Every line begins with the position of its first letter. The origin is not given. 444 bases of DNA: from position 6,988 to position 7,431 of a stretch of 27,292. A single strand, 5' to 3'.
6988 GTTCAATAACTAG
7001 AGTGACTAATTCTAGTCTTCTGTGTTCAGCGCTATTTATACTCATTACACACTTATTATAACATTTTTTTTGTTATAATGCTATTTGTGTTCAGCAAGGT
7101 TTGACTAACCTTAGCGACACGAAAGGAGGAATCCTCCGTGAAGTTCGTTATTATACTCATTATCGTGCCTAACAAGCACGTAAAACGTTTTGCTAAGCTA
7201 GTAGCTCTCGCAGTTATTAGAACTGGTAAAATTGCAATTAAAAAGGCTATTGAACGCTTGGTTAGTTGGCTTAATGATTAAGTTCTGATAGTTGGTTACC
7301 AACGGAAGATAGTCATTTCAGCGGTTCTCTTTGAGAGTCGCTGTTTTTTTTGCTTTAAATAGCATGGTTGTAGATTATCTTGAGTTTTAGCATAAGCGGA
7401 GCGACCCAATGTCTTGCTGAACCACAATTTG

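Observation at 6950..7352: Second small-peptide module: hairpin-sequestered SD, cationic membrane peptide, divergent antisense sRNA candidate sharing a 10-nt repeat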

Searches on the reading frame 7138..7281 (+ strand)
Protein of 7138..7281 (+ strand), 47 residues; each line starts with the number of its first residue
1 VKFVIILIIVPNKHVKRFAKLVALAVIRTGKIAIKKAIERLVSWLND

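Call 11: search_protein_families(library=pfam, proteins=[window:7138-7281:+], max_evalue=0.01)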
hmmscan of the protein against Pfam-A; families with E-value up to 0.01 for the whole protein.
window:7138-7281:+ (47 aa): 0 families

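Call 18: find_homologous_proteins(query=window:7138-7278:+, max_evalue=10)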
Query seq(47 aa) (47 aa): 11 proteins with E <= 10 among 11 candidates.
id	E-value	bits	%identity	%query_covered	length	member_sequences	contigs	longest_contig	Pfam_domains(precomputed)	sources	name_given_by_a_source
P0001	9.7e-20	86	98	100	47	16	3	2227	-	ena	-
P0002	1.4e-19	85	98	100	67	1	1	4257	-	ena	-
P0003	1.6e-19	85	98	100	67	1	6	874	-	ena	-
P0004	1.7e-19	85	98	100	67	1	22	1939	-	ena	-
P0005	5.2e-19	83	94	100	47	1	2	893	-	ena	-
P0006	1.9e-18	82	94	100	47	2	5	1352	-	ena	-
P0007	4.0e-18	81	94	100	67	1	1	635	-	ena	-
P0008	5.4e-18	80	91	100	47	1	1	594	-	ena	-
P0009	4.0e-16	75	83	100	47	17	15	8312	-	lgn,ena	-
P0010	2.9e-15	72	95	91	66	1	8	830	-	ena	-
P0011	1.6e-11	60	82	94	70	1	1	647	-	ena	-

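Call 19: search_dna_similar(query=window:7138-7278:+, collection=plasmids, mode=protein, max_evalue=10, max_rows=60)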
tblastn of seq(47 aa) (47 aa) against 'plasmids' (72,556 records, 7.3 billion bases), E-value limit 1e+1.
Records with a match: 25; places in all: 41; records where one place covers at least 80% of the query: 25.
Best place of each record, by identity: 95-99% 8; 80-90% 1; <60% 16.
By first word of the organism name: Ligilactobacillus 23; Rahnella 1; Lactobacillus 1.
By predicted mobility (MOB-suite, as given by PLSDB): non-mobilizable 22; mobilizable 3.
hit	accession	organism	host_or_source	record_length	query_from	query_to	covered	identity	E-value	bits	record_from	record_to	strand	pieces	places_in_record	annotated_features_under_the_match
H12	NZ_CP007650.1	Ligilactobacillus salivarius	swine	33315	1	47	100%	97.9%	2e-20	88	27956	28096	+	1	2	hypothetical protein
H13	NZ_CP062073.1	Ligilactobacillus salivarius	swine,cell culture,feces,feces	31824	1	47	100%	97.9%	2e-20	88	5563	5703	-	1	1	hypothetical protein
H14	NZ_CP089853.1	Ligilactobacillus salivarius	Pig,faecal sample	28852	1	47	100%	97.9%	2e-20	88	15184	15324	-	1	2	hypothetical protein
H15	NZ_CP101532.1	Ligilactobacillus salivarius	Xinyang black-feather laying hens,mixed ...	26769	1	47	100%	97.9%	2e-20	88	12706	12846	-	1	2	hypothetical protein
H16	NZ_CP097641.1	Ligilactobacillus salivarius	Sinocyclocheilus grahami,Pure ...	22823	1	47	100%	97.9%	2e-20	88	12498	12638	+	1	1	none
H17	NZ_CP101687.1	Ligilactobacillus salivarius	Yunnan Silkie Chicken,Pure culture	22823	1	47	100%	97.9%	2e-20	88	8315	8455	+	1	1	none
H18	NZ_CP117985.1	Ligilactobacillus salivarius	cell culture,raw chicken meat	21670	1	47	100%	97.9%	2e-20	88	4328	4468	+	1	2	none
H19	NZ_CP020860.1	Ligilactobacillus salivarius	piglet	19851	1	47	100%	97.9%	2e-20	88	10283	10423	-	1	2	hypothetical protein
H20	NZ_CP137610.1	Ligilactobacillus salivarius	cell culture,the intestine of a broiler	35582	1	47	100%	80.9%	4e-16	76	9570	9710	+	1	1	hypothetical protein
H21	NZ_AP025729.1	Ligilactobacillus murinus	Mus musculus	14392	1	47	100%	46.8%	6e-5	44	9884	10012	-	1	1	none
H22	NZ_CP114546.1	Ligilactobacillus salivarius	Meles meles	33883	1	47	100%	42.6%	8e-2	35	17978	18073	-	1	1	none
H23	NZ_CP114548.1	Ligilactobacillus salivarius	Meles meles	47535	1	47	100%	42.6%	8e-2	35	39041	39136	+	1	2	none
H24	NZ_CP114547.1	Ligilactobacillus salivarius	Meles meles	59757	1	47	100%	42.6%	8e-2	35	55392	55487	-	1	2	none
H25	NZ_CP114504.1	Ligilactobacillus salivarius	Meles meles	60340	1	47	100%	42.6%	8e-2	35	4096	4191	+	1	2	none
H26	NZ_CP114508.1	Ligilactobacillus salivarius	Meles meles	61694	1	47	100%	42.6%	8e-2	35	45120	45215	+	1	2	none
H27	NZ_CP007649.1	Ligilactobacillus salivarius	swine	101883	1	47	100%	42.6%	8e-2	35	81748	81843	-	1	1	none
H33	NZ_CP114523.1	Ligilactobacillus salivarius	Meles meles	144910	1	47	100%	42.6%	8e-2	35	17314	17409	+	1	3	none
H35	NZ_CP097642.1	Ligilactobacillus salivarius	Sinocyclocheilus grahami,Pure ...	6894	1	47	100%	36.2%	4e+0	30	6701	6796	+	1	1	none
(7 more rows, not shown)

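Call 20: get_annotated_region(hit=H21, flank=1500)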
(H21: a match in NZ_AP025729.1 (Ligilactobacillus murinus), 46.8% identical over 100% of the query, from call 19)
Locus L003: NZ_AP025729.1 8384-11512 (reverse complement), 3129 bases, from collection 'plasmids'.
description: Ligilactobacillus murinus strain YK1 plasmid pLmYK1, complete sequence
organism: Ligilactobacillus murinus (NCBI taxid 1622)
taxonomy: Bacteria; Bacillota; Bacilli; Lactobacillales; Lactobacillaceae; Ligilactobacillus; Ligilactobacillus murinus
host: -; source: Mus musculus; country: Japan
typing (MOB-suite, as given by PLSDB): non-mobilizable
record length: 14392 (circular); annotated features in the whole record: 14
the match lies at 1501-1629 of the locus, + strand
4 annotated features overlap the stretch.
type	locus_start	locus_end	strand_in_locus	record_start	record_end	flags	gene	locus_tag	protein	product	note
CDS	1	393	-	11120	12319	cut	mobQ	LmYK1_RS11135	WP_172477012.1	MobQ family relaxase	-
CDS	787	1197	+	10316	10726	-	-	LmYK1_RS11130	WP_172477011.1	hypothetical protein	-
CDS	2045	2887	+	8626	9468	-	-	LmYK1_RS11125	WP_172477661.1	replication initiation protein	GO:0006270 - DNA replication initiation [Evidence IEA]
CDS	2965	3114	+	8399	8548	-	-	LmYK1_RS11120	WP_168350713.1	bactofencin A family cationic bacteriocin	-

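Call 21: get_annotated_region(hit=H22, flank=1500)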
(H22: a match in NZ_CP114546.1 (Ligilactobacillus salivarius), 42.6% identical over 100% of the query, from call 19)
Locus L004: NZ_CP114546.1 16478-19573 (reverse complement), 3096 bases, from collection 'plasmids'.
description: Ligilactobacillus salivarius strain S92 plasmid unnamed3, complete sequence
organism: Ligilactobacillus salivarius (NCBI taxid 1624)
taxonomy: Bacteria; Bacillota; Bacilli; Lactobacillales; Lactobacillaceae; Ligilactobacillus; Ligilactobacillus salivarius
host: -; source: Meles meles; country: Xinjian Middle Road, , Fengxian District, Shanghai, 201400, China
typing (MOB-suite, as given by PLSDB): non-mobilizable
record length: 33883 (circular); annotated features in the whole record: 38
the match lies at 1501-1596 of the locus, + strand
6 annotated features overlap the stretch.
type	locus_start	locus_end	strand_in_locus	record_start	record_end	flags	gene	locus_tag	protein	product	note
CDS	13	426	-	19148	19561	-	-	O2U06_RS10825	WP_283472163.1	hypothetical protein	-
CDS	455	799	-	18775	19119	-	-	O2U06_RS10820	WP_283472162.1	hypothetical protein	-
CDS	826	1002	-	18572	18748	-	-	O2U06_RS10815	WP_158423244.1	hypothetical protein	-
CDS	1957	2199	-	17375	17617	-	-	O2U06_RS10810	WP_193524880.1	hypothetical protein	-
CDS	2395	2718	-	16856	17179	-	-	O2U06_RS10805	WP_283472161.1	hypothetical protein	-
CDS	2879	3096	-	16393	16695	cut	-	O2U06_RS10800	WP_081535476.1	hypothetical protein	-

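Call 22: get_annotated_region(hit=H27, flank=1500)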
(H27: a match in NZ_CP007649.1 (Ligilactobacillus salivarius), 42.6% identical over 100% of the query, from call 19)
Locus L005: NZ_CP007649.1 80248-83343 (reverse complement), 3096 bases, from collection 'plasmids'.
description: Ligilactobacillus salivarius strain JCM1046 plasmid pLMP1046, complete sequence
organism: Ligilactobacillus salivarius (NCBI taxid 1624)
taxonomy: Bacteria; Bacillota; Bacilli; Lactobacillales; Lactobacillaceae; Ligilactobacillus; Ligilactobacillus salivarius
host: -; source: swine; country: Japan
typing (MOB-suite, as given by PLSDB): non-mobilizable
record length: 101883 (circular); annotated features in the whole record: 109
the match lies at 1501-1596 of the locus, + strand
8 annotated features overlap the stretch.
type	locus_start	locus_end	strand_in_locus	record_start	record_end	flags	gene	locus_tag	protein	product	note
CDS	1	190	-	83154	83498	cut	-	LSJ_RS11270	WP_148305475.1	hypothetical protein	-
CDS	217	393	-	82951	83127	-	-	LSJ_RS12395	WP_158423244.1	hypothetical protein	-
CDS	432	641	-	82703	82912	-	-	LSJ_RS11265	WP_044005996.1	hypothetical protein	-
CDS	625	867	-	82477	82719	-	-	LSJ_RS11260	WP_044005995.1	hypothetical protein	-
CDS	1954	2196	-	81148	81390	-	-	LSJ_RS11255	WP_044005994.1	hypothetical protein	-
CDS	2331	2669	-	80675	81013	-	-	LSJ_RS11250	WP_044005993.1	hypothetical protein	-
CDS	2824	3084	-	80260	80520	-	-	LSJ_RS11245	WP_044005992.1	hypothetical protein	-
CDS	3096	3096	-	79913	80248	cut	-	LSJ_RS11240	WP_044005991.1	hypothetical protein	-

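Call 23: get_annotated_region(hit=H35, flank=1500)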
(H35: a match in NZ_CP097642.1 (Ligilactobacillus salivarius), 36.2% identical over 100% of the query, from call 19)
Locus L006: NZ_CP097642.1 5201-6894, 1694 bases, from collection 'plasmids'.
description: Ligilactobacillus salivarius strain S01 plasmid unnamed3
organism: Ligilactobacillus salivarius (NCBI taxid 1624)
taxonomy: Bacteria; Bacillota; Bacilli; Lactobacillales; Lactobacillaceae; Ligilactobacillus; Ligilactobacillus salivarius
host: -; source: Sinocyclocheilus grahami,Pure culture,intestine; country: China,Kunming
typing (MOB-suite, as given by PLSDB): non-mobilizable
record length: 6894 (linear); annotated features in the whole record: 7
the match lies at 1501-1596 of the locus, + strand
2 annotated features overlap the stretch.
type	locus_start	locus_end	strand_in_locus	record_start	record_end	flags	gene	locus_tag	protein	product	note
CDS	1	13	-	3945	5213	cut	mobQ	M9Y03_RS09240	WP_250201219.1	MobQ family relaxase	-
CDS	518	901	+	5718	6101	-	-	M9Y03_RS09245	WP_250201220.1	hypothetical protein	-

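Call 24: get_annotated_region(hit=H33, flank=1500)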
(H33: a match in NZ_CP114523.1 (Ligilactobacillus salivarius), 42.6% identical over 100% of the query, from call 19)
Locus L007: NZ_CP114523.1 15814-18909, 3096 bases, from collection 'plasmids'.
description: Ligilactobacillus salivarius strain S96 plasmid unnamed2, complete sequence
organism: Ligilactobacillus salivarius (NCBI taxid 1624)
taxonomy: Bacteria; Bacillota; Bacilli; Lactobacillales; Lactobacillaceae; Ligilactobacillus; Ligilactobacillus salivarius
host: -; source: Meles meles; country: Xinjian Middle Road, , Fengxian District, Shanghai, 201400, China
typing (MOB-suite, as given by PLSDB): non-mobilizable
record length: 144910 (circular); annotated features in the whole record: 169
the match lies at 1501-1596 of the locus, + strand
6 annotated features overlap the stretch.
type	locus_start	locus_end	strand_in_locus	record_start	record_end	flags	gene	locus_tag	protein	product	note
CDS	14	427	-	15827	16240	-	-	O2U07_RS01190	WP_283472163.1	hypothetical protein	-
CDS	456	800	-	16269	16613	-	-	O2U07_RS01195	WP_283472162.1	hypothetical protein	-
CDS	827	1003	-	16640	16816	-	-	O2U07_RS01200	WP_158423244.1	hypothetical protein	-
CDS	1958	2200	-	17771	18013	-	-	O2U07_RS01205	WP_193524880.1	hypothetical protein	-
CDS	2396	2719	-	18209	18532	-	-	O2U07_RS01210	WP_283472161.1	hypothetical protein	-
CDS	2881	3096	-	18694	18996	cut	-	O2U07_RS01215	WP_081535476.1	hypothetical protein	-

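Call 28: find_related_loci(query=A2, collection=genome_contigs, flank=1500)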
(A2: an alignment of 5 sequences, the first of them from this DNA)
Query A2 (47 aa) in genome_contigs; peptide patterns used: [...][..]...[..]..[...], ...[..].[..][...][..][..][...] (x = any residue, [..] = any of these).
213 stretches matched a pattern; 5 encode a relative of the query (tblastn E <= 1e-3); 5 distinct loci.
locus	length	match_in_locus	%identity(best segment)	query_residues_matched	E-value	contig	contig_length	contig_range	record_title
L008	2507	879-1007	47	1-47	6e-11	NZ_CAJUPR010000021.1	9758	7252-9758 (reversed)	MAG: uncultured Brachyspira sp. isolate MGBC162742, whole genome shotgun sequence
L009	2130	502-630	47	1-47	7e-11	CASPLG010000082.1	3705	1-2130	MAG: uncultured Eubacteriales bacterium isolate extra-SRR7533644.32_1677800613 genome assembly, contig: NODE_10937_lengt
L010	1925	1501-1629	49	1-47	5e-10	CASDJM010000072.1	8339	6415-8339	MAG: uncultured Clostridia bacterium isolate single-wildmice_C1238.20_1675168316 genome assembly, contig: NODE_4385_leng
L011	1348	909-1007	51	11-47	6e-6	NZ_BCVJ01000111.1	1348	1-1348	Ligilactobacillus murinus DSM 20452 = NBRC 14221, whole genome shotgun sequence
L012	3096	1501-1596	36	1-47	7e-6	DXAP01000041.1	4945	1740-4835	MAG TPA_asm: Candidatus Ligilactobacillus excrementavium isolate 2259 CHK96__C38113_L4945_SAMEA104467322, whole genome s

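Call 29: search_protein_families(library=ncbifam, proteins=[window:7138-7278:+], max_evalue=10)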
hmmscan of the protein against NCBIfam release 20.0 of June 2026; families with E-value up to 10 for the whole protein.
seq(47 aa): 0 families

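Call 30: search_protein_families(library=pfam, proteins=[window:7138-7278:+], max_evalue=10)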
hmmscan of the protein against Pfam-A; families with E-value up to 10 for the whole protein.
seq(47 aa): 0 families

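Call 47: find_homologous_proteins(query=A2, max_evalue=10)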
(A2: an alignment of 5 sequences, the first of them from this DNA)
Query A2 (5 sequences) (47 aa, profile of the alignment): 15 proteins with E <= 10 among 50 candidates.
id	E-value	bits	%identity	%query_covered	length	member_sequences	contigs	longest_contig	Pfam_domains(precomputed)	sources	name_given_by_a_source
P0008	5.8e-21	92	91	100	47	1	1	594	-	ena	-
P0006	7.2e-21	92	94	100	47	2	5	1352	-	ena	-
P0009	7.9e-21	92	83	100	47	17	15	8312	-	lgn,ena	-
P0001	3.5e-20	90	98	100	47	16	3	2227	-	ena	-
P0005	1.5e-19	88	94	100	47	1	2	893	-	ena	-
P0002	1.1e-18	85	98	100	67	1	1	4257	-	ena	-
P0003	1.2e-18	85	98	100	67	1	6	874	-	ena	-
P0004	1.2e-18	85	98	100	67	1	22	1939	-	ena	-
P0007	5.7e-18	83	94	100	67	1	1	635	-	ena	-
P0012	1.7e-17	81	47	100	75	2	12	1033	-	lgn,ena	-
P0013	3.5e-15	74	54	100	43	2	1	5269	-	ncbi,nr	ncbi:hypothetical protein [Ligilactobacillus murinus]|nr:hypothetical protein [Ligilactobacillus mur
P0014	5.4e-14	70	51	96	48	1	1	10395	-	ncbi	ncbi:hypothetical protein AB9M75_04500 [Lactobacillus sp. AN1001]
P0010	1.7e-13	68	95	91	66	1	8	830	-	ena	-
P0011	1.1e-9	56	82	94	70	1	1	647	-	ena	-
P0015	3.6e-8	51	36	100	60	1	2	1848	-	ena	-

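Call 52: search_solved_structures(query=A3, max_evalue=10)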
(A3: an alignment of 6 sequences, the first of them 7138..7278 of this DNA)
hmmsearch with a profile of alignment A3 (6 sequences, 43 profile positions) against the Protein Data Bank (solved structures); distinct sequences matched with E-value up to 10: 2.
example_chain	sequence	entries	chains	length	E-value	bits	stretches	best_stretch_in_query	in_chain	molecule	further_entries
21ji_A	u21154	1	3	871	0.41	13.9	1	8-25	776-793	Isoprimeverose-producing oligoxyloglucan hydrolase,beta-glucosidase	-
6v39_S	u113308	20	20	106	0.72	13.1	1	18-37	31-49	50S ribosomal protein L23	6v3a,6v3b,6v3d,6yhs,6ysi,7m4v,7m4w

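Call 53: search_protein_families(library=padloc, proteins=[window:7138-7278:+], max_evalue=10)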
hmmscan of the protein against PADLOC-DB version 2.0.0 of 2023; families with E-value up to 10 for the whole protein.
seq(47 aa): 0 families

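Call 58: predict_structure(protein=window:7138-7278:+)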
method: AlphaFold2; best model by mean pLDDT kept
length: 47 residues; sequences in the alignment: 1
mean_pLDDT: 68.2   pTM: 0.36
mean pLDDT of the five models: 68.2, 65.5, 65.4, 64.6, 64.2
residues with pLDDT >= 90: 0; 70-90: 29; 50-70: 14; < 50: 4
segments of 3 or more residues with pLDDT < 50: 1-4
pLDDT, mean of each block of 10 residues (from residue 1): 50 70 75 76 72
secondary structure, 60 per line:
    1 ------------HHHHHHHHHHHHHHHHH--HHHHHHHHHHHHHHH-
elements in order: H13-29 H32-46

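Call 59: search_protein_representatives(alignment_id=A3)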
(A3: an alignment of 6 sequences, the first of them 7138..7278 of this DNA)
Query: 6 sequences, 43 profile positions. Proteins with E-value up to 0.001 (for the whole library): 8; up to 1e-10: 4; up to 1e-30: 0. The best 8 are listed.
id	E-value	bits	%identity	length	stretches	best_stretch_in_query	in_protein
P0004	9.1e-20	86.5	-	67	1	2-43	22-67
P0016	5.2e-17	77.7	-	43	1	1-43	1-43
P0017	4.0e-14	68.4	-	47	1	1-43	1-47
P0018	4.5e-11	58.7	-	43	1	1-43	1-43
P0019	5.3e-10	55.2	-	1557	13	8-19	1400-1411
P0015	2.2e-06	43.6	-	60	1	1-43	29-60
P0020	1.1e-05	41.4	-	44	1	4-42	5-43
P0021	2.8e-04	36.9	-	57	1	1-39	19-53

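Call 61: find_encoding_contigs(protein=P0020, flank=1500, max_places=4)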
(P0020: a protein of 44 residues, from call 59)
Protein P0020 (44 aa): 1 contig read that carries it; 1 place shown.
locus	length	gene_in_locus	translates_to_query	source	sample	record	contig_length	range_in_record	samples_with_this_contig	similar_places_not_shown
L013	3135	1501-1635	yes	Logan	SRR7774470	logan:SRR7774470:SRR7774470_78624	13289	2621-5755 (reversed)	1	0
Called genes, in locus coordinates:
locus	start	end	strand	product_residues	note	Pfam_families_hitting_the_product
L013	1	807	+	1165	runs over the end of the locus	-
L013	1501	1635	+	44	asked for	-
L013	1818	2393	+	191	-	PF00239:Resolvase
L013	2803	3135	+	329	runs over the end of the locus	-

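Call 62: find_encoding_contigs(protein=P0021, flank=1500, max_places=4)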
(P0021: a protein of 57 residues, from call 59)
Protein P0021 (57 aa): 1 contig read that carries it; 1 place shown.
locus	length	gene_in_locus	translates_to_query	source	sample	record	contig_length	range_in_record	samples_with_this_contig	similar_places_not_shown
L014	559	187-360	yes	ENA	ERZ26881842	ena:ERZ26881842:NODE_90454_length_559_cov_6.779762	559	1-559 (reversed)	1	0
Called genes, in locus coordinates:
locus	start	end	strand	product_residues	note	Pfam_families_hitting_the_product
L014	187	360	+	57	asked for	-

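Call 63: find_encoding_contigs(protein=P0017, flank=1500, max_places=4)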
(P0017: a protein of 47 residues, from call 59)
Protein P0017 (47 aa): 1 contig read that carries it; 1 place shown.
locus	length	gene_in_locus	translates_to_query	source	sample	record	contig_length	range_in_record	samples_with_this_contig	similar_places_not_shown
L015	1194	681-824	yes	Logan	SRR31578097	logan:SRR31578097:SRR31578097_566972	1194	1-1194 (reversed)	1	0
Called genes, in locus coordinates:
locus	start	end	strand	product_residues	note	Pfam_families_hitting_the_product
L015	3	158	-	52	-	?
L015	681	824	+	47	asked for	-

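Call 86: find_related_loci(query=A6, collection=metagenome_contigs, flank=600)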
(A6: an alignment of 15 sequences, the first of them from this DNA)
Query A6 (47 aa) in metagenome_contigs; peptide patterns used: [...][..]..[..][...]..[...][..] (x = any residue, [..] = any of these).
98 stretches matched a pattern; 19 encode a relative of the query (tblastn E <= 1e-3); 19 distinct loci.
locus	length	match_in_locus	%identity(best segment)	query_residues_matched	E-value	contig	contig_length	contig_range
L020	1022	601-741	98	1-47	3e-26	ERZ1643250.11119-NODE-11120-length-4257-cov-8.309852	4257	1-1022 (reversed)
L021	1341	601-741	98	1-47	1e-25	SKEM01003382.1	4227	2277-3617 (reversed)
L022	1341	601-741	98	1-47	1e-25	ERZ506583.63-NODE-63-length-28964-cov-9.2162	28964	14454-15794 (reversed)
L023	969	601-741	98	1-47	9e-26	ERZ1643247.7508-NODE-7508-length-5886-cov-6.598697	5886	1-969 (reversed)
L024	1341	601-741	96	1-47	5e-25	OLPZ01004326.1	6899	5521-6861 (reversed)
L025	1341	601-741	85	1-47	6e-23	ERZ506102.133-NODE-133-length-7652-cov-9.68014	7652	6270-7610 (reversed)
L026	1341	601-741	85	1-47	6e-23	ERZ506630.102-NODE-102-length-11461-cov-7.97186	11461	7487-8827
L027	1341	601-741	85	1-47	6e-23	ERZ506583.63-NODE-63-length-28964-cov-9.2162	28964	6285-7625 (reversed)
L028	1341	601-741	81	1-47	2e-21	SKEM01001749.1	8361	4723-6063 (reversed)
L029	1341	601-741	81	1-47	2e-21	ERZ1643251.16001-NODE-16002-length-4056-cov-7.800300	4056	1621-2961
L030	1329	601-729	54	1-47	3e-12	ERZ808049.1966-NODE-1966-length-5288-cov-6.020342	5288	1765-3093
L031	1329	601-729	54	1-47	3e-12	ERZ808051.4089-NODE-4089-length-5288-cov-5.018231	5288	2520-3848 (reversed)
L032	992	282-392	44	1-45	2e-6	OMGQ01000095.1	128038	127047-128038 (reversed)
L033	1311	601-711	44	1-45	2e-6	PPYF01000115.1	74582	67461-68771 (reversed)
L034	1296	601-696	36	1-47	2e-5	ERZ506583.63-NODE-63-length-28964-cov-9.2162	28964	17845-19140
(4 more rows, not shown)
